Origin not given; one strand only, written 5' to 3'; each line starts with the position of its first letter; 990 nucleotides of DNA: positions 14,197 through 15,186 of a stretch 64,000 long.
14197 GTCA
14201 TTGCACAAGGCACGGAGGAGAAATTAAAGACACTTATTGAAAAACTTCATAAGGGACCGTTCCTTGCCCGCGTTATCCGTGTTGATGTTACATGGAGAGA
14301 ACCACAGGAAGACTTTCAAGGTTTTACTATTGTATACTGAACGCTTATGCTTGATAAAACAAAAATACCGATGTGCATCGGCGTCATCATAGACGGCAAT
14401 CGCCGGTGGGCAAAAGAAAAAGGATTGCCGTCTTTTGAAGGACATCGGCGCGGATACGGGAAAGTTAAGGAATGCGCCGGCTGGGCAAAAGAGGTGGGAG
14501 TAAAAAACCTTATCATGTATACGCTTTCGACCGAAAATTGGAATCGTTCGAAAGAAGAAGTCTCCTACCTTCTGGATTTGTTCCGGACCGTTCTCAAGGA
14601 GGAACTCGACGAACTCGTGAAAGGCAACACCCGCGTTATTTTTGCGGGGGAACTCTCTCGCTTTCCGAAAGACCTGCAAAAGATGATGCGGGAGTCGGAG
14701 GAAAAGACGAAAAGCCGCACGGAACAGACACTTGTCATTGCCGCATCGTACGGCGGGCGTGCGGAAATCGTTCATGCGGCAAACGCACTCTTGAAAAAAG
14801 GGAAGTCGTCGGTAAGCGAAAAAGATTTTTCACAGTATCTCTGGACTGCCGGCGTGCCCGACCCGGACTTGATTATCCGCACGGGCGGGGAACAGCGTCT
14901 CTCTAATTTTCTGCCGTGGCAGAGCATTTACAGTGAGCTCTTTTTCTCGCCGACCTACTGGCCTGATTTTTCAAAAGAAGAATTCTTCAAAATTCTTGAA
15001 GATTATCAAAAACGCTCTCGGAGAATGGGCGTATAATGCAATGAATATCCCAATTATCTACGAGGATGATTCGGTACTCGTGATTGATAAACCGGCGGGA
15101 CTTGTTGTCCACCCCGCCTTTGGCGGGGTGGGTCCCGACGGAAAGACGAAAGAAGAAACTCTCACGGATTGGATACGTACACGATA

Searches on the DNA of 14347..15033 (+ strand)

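Call 32: search_rna_families(sources=[L006, L066, L114, L117, L118, L110, L024, L058], threshold=evalue, max_evalue=1)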
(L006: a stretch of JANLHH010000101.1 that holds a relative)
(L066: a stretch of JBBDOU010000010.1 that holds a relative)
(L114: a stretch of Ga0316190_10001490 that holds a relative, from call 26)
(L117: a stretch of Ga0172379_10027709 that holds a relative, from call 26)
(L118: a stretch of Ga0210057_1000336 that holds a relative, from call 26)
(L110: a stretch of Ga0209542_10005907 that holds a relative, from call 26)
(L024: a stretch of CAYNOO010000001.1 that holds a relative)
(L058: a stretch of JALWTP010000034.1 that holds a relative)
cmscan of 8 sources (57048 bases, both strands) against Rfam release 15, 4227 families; matches with E-value up to 1: 39.
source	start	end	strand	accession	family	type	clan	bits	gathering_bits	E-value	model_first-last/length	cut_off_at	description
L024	4388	4460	-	RF00005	tRNA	Gene; tRNA;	CL00001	75.2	29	1e-14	1-71/71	no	tRNA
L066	1717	1788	+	RF00005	tRNA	Gene; tRNA;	CL00001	72.8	29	4.8e-14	1-71/71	no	tRNA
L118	2541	2613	-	RF00005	tRNA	Gene; tRNA;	CL00001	72.1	29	7.2e-14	1-71/71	no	tRNA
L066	2376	2448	+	RF00005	tRNA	Gene; tRNA;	CL00001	71.8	29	8.9e-14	1-71/71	no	tRNA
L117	1703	1775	+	RF00005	tRNA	Gene; tRNA;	CL00001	71.5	29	1.1e-13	1-71/71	no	tRNA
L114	1701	1774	+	RF00005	tRNA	Gene; tRNA;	CL00001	70.6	29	1.9e-13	1-71/71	no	tRNA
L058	7643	7713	+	RF00005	tRNA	Gene; tRNA;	CL00001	69.2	29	4.6e-13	1-71/71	no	tRNA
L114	1094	1165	+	RF00005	tRNA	Gene; tRNA;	CL00001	68.7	29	6.5e-13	1-71/71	no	tRNA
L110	2548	2620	-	RF00005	tRNA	Gene; tRNA;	CL00001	68.6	29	6.7e-13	1-71/71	no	tRNA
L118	2354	2425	+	RF00005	tRNA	Gene; tRNA;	CL00001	68.2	29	8.8e-13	1-71/71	no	tRNA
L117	462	533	+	RF00005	tRNA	Gene; tRNA;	CL00001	68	29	1e-12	1-71/71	no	tRNA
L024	6715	6786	-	RF00005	tRNA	Gene; tRNA;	CL00001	64.4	29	9.7e-12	1-71/71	no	tRNA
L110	2182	2253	+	RF00005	tRNA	Gene; tRNA;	CL00001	62.7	29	2.9e-11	1-71/71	no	tRNA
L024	2012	2083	-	RF00005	tRNA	Gene; tRNA;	CL00001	61.5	29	6e-11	1-71/71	no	tRNA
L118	6075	6146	+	RF00005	tRNA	Gene; tRNA;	CL00001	60.3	29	1.3e-10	1-71/71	no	tRNA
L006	3327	3398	+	RF00005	tRNA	Gene; tRNA;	CL00001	58.6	29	3.9e-10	1-71/71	no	tRNA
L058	6524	6606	-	RF00005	tRNA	Gene; tRNA;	CL00001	58.5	29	4e-10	1-71/71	no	tRNA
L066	2890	2971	+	RF00005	tRNA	Gene; tRNA;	CL00001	57.6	29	7.4e-10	1-71/71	no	tRNA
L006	352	433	+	RF00005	tRNA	Gene; tRNA;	CL00001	55.7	29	2.4e-09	1-71/71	no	tRNA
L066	1941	2024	+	RF00005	tRNA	Gene; tRNA;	CL00001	55.1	29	3.6e-09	1-71/71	no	tRNA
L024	2121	2204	-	RF00005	tRNA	Gene; tRNA;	CL00001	50.5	29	6.3e-08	1-71/71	no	tRNA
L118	5095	5178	+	RF00005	tRNA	Gene; tRNA;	CL00001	49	29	1.7e-07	1-71/71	no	tRNA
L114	5081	5164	+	RF00005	tRNA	Gene; tRNA;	CL00001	47.6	29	4e-07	1-71/71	no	tRNA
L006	13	96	+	RF00005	tRNA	Gene; tRNA;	CL00001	46.9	29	6.2e-07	1-71/71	no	tRNA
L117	462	534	-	RF04354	Plastid-ycf2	Cis-reg;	-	38.1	65.7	0.0002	1-75/75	no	Plastid-ycf2 5UTR RNA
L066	2376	2449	-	RF04354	Plastid-ycf2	Cis-reg;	-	34.5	65.7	0.0018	1-75/75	no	Plastid-ycf2 5UTR RNA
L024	6714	6786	+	RF04354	Plastid-ycf2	Cis-reg;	-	34.5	65.7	0.0019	1-75/75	no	Plastid-ycf2 5UTR RNA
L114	1757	1836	-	RF00906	MIR1120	Gene; miRNA;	-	33.8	86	0.0053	1-87/87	no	MIR1120/MIR1122 microRNA precursor family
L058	6731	6788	-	RF04105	mir-3165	Gene; miRNA;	-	32.1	90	0.077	1-75/75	no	mir-3165 microRNA precursor family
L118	2354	2426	-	RF04354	Plastid-ycf2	Cis-reg;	-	31.3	65.7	0.014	1-75/75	no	Plastid-ycf2 5UTR RNA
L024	1617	1684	+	RF02083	OrzO-P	Gene; antitoxin;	-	30.7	60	0.61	1-76/76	no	OrzO-P RNA antitoxin family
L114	5393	5522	-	RF00513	Trp_leader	Cis-reg; leader;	-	29.4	41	0.059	1-100/100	no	Tryptophan operon leader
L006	3391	3458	-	RF03609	mir-5470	Gene; miRNA;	-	29.2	98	0.061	1-81/81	no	mir-5470 microRNA precursor family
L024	4387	4460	+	RF04354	Plastid-ycf2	Cis-reg;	-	27.9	65.7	0.12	1-75/75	no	Plastid-ycf2 5UTR RNA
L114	1760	1833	+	RF00906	MIR1120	Gene; miRNA;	-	27.8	86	0.22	1-87/87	no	MIR1120/MIR1122 microRNA precursor family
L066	2664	2798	-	RF02634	EF3314_EF3315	Gene; sRNA;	-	26.9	100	0.037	1-141/141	no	Enterococcus sRNA EF3314_EF3315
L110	2243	2308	-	RF04133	MIR2646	Gene; miRNA;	-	26.4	245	0.11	1-256/256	no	MIR2646 microRNA precursor family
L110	2182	2254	-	RF04354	Plastid-ycf2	Cis-reg;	-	24.8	65.7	0.86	1-75/75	no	Plastid-ycf2 5UTR RNA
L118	2540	2613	+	RF04354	Plastid-ycf2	Cis-reg;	-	24.6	65.7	0.94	1-75/75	no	Plastid-ycf2 5UTR RNA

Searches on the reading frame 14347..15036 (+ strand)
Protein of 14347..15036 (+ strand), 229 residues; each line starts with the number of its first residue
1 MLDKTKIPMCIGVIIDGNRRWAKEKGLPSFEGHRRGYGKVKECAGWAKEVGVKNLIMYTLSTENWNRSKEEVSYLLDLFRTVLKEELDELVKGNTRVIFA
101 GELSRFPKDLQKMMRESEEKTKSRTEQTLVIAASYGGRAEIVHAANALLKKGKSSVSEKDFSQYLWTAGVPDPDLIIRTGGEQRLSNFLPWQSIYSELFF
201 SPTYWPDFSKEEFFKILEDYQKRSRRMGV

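Call 26: find_related_loci(query=window:14347-15033:+, collection=metagenome_contigs, flank=3000)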
Query window:14347-15033:+ (229 aa) in metagenome_contigs; peptide patterns used: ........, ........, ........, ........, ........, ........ (x = any residue, [..] = any of these).
294 stretches matched a pattern; 183 encode a relative of the query (tblastn E <= 1e-3); the best 80 are kept; 80 distinct loci.
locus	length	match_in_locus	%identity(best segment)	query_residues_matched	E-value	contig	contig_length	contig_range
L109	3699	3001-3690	66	1-228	1e-104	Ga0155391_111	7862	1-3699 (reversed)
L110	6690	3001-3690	66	1-228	2e-104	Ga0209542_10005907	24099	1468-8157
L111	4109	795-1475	61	1-228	2e-93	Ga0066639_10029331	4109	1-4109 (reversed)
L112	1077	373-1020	63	5-220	8e-101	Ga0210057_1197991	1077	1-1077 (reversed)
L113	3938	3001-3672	58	5-228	4e-87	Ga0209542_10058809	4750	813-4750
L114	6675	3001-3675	58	3-228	1e-83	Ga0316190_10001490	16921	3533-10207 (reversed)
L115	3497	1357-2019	58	8-228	2e-83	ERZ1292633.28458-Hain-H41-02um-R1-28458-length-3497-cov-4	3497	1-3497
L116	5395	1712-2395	54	4-229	6e-81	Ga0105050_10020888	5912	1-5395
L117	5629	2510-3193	49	1-228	1e-78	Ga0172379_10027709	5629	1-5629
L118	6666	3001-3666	51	7-228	3e-77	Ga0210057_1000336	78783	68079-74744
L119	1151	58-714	52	10-228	3e-81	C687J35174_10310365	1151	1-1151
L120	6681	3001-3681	47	1-228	2e-68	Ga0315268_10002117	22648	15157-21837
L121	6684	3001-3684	48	1-228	5e-68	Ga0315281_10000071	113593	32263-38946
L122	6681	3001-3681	50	8-228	1e-67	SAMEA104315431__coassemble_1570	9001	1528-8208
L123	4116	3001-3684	48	1-228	5e-67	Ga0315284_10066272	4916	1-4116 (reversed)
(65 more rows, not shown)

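Call 54: find_encoding_contigs(protein=window:14347-15036:+, flank=1500, max_places=4)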
Protein window:14347-15036:+ (229 aa): 8 contigs read that carry it; 4 places shown.
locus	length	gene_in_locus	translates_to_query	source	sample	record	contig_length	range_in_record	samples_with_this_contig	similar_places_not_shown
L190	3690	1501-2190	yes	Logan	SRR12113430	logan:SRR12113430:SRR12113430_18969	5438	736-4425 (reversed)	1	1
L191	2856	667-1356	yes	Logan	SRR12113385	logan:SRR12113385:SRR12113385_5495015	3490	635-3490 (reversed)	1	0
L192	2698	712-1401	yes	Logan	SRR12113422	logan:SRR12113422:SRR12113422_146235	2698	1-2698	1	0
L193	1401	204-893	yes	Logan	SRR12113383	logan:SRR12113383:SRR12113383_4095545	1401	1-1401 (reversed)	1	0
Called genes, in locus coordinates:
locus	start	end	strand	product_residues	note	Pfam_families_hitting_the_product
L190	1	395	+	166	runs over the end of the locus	-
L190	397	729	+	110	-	-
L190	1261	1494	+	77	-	PF00708:Acylphosphatase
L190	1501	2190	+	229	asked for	PF01255:Prenyltransf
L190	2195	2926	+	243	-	PF00849:PseudoU_synth_2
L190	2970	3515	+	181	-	PF01245:Ribosomal_L19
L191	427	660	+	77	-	PF00708:Acylphosphatase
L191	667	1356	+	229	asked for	PF01255:Prenyltransf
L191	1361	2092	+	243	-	PF00849:PseudoU_synth_2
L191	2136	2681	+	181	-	PF01245:Ribosomal_L19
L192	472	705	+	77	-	PF00708:Acylphosphatase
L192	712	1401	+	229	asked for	PF01255:Prenyltransf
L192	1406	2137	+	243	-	PF00849:PseudoU_synth_2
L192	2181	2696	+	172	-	?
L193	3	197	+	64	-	?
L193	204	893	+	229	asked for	PF01255:Prenyltransf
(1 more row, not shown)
